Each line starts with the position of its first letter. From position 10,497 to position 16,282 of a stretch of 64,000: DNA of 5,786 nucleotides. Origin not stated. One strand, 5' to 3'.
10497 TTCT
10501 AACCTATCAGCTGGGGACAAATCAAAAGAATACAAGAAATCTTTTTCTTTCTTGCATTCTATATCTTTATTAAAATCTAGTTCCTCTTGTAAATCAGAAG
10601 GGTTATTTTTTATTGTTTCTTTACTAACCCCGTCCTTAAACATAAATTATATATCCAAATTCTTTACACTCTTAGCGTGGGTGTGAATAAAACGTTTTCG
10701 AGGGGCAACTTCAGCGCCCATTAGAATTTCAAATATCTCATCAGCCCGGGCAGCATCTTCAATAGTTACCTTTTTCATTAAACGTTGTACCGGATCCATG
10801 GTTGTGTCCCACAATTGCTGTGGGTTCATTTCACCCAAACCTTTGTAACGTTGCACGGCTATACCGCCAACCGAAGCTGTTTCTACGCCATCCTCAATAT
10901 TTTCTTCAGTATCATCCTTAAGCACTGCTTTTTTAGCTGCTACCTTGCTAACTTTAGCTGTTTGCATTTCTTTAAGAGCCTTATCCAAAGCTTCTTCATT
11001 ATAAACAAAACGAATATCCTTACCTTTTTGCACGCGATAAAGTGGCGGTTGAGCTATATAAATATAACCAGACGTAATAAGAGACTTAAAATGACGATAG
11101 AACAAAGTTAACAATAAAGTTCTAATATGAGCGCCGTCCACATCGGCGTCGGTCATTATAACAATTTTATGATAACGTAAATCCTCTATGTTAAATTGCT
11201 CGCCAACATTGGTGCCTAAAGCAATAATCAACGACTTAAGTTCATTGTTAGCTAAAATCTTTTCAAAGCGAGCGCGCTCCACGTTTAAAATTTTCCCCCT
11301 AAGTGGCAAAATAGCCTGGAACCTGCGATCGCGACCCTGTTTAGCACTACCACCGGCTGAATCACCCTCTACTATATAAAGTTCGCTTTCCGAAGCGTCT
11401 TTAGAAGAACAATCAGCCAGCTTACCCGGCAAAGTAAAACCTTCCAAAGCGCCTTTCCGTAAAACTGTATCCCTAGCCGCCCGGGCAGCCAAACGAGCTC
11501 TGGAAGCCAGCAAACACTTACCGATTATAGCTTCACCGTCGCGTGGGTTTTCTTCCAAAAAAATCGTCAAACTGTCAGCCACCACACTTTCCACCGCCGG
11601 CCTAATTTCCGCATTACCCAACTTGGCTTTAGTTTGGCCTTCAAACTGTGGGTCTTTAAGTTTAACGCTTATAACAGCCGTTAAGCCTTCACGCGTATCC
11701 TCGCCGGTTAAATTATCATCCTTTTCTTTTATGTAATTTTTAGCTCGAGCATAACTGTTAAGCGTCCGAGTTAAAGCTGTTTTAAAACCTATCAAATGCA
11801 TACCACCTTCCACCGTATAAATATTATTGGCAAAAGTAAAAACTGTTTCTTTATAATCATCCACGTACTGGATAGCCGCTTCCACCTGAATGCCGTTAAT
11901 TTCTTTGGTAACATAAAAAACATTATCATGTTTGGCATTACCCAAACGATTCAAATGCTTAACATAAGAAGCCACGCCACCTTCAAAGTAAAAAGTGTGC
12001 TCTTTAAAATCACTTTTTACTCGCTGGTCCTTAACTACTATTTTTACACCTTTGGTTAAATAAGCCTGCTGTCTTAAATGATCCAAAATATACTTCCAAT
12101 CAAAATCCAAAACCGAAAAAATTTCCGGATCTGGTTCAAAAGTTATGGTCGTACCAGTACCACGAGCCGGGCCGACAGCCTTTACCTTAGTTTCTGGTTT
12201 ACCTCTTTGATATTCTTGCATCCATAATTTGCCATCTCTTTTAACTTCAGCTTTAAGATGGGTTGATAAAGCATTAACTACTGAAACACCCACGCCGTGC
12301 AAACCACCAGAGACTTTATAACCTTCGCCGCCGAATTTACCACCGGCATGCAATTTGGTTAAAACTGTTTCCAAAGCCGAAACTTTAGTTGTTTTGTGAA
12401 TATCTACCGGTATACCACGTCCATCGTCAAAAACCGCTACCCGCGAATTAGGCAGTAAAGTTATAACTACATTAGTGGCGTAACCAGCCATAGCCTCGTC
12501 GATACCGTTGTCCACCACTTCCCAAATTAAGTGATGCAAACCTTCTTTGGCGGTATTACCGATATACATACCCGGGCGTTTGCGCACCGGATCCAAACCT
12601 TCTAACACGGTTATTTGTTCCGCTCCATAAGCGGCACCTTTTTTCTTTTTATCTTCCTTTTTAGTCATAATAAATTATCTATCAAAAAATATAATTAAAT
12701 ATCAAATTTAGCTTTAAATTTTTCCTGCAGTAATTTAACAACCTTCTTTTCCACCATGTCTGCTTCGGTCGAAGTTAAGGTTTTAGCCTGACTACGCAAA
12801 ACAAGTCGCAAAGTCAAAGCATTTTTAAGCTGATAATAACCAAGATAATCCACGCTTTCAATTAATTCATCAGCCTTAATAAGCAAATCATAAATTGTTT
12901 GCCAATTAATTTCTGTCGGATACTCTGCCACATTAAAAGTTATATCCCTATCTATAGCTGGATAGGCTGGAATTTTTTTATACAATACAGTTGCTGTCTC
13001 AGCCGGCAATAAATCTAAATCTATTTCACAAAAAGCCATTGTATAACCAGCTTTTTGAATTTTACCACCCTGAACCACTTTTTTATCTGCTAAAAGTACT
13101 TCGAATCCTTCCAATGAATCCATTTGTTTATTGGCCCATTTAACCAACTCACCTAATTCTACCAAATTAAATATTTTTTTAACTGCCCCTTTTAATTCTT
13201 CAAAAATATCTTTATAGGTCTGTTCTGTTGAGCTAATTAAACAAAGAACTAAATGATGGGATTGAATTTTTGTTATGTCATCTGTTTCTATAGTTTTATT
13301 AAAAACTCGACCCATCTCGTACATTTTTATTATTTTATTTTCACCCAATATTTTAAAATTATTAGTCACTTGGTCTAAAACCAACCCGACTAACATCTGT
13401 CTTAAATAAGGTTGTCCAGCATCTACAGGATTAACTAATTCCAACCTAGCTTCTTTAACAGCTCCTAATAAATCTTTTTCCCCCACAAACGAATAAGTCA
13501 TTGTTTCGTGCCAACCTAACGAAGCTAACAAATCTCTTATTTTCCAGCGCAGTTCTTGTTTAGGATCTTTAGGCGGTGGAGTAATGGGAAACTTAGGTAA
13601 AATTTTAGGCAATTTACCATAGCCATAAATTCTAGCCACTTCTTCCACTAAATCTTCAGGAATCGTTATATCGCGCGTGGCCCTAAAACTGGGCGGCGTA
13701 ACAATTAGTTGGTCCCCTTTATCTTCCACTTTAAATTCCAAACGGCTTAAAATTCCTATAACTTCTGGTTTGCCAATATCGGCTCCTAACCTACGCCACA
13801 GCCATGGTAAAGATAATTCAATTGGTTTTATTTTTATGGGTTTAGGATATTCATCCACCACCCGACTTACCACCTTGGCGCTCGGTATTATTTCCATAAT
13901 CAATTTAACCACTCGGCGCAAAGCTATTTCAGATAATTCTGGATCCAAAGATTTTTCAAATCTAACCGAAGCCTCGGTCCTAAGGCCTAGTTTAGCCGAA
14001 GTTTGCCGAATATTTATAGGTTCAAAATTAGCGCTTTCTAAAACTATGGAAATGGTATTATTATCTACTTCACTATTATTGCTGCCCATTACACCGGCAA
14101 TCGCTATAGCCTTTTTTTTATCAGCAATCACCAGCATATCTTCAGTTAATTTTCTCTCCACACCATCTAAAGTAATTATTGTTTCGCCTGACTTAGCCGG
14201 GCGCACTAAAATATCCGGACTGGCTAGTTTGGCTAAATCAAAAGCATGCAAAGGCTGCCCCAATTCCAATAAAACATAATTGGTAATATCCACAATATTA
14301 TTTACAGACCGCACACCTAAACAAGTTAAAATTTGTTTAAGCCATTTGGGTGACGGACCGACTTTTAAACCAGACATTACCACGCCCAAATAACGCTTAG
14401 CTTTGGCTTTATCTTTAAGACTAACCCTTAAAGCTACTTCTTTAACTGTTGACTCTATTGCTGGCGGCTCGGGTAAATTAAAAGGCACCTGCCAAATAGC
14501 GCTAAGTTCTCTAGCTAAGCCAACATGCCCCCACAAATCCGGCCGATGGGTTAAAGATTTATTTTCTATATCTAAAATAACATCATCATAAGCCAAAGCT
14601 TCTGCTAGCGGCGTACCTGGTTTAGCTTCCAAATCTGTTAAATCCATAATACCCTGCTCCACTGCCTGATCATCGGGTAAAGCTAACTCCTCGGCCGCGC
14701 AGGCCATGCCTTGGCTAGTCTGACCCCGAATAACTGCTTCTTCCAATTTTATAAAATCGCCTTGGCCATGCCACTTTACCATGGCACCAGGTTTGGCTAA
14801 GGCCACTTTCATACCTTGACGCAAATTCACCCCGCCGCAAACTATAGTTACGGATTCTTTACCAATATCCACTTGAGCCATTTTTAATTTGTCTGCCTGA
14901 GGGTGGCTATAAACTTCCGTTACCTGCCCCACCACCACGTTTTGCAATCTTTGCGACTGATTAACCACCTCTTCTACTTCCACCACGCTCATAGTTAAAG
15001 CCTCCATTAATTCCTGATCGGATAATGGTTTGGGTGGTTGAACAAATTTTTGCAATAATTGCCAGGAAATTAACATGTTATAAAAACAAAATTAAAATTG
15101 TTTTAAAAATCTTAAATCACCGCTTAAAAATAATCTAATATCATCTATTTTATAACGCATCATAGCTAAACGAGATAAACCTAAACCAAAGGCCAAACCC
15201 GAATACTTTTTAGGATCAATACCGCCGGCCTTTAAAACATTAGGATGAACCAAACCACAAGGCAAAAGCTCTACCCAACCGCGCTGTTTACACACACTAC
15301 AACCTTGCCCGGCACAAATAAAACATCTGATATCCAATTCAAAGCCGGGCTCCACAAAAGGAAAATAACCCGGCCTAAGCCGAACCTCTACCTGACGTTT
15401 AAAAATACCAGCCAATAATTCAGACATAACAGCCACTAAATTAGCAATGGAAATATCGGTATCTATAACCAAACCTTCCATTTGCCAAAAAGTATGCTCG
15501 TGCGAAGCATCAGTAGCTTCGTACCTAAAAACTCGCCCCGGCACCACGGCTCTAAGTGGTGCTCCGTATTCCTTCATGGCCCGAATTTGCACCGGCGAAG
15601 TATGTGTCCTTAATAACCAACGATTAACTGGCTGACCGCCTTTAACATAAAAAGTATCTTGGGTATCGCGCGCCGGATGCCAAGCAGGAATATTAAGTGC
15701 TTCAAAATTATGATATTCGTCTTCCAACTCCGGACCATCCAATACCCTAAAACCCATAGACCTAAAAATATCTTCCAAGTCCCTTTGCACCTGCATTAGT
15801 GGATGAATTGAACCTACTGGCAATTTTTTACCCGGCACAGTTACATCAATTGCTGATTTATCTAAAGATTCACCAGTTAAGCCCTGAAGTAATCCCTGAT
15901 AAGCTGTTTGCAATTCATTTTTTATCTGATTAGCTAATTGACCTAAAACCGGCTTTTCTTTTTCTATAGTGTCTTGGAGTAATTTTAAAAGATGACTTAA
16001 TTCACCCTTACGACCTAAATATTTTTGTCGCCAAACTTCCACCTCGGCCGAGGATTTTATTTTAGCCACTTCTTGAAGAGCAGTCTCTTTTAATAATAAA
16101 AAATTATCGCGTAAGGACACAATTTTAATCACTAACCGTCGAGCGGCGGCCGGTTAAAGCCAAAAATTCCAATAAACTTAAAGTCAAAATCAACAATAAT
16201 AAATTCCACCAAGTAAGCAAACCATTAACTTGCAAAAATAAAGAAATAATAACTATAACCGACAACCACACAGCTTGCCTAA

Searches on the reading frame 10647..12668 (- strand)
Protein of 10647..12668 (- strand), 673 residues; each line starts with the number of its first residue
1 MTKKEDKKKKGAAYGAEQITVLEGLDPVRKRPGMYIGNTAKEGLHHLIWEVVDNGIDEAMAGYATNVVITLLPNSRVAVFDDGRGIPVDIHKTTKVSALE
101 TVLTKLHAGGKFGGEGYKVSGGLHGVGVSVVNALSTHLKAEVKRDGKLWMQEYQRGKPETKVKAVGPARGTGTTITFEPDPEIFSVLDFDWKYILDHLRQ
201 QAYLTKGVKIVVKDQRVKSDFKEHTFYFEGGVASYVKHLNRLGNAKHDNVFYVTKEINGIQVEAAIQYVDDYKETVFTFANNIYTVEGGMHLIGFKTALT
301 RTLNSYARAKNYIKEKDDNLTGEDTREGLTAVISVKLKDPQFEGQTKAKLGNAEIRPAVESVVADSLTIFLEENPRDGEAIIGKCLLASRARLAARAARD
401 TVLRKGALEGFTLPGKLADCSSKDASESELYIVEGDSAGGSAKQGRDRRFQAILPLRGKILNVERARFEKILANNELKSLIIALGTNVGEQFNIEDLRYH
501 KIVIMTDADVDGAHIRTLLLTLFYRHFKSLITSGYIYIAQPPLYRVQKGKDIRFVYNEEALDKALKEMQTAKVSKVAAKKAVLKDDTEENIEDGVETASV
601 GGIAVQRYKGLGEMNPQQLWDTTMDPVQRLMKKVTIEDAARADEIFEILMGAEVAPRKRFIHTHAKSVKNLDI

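Call 9: search_protein_families(library=pfam, proteins=[window:10647-12668:-], max_evalue=0.01)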
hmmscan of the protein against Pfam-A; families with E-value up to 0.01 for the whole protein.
window:10647-12668:- (673 aa): 4 families
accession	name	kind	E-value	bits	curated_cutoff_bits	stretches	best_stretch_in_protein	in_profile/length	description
PF00204.31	DNA_gyraseB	-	6.9e-57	192.1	27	1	231-400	1-172/173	DNA gyrase B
PF00986.26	DNA_gyraseB_C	-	1.9e-28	98.8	29.8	1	602-661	3-62/63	DNA gyrase B subunit, carboxyl terminus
PF01751.28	Toprim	-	2.6e-18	66.4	23.1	1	429-540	1-95/96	Toprim domain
PF02518.31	HATPase_c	-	1.1e-14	55.3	26.4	1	42-181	4-109/111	Histidine kinase-, DNA gyrase B-, and HSP90-like ATPase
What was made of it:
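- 10647..12668 (-): gyrB, immediately upstream; its stop lies 3 nt before the giant ORF's ATG. Pfam DNA_gyraseB, Toprim, HATPase_c and GyrB_C (call 9).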

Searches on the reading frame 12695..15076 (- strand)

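Call 9: search_protein_families(library=pfam, proteins=[window:12695-15076:-], max_evalue=0.01)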
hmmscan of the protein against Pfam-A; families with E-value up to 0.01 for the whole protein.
window:12695-15076:- (793 aa): 5 families
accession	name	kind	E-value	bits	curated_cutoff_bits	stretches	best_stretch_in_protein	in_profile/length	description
PF03483.22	B3_4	-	3.9e-65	219.1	29.3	1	226-396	2-172/174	B3/4 domain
PF17759.6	tRNA_synthFbeta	-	1.2e-23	84.2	22.4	1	489-655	1-172/214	Phenylalanyl tRNA synthetase beta chain CLM domain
PF03484.21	B5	-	1.6e-19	70.3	28.6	1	419-486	1-67/67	tRNA synthetase B5 domain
PF01588.26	tRNA_bind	-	9.7e-17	61.3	27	1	47-144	1-85/96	Putative tRNA binding domain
PF03147.19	FDX-ACB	-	2.6e-11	44.2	31.1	1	703-790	1-92/94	Ferredoxin-fold anticodon binding domain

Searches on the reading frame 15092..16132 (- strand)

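Call 9: search_protein_families(library=pfam, proteins=[window:15092-16132:-], max_evalue=0.01)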
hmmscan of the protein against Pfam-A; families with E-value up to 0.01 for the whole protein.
window:15092-16132:- (346 aa): 2 families
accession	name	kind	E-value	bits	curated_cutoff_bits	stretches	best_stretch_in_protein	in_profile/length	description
PF01409.25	tRNA-synt_2d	-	3e-93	312.3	19.8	1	95-346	2-246/246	tRNA synthetases class II core domain (F)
PF02912.23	Phe_tRNA-synt_N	-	2e-13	50.6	22.3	1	27-87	2-62/69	Aminoacyl tRNA synthetase class II, N-terminal domain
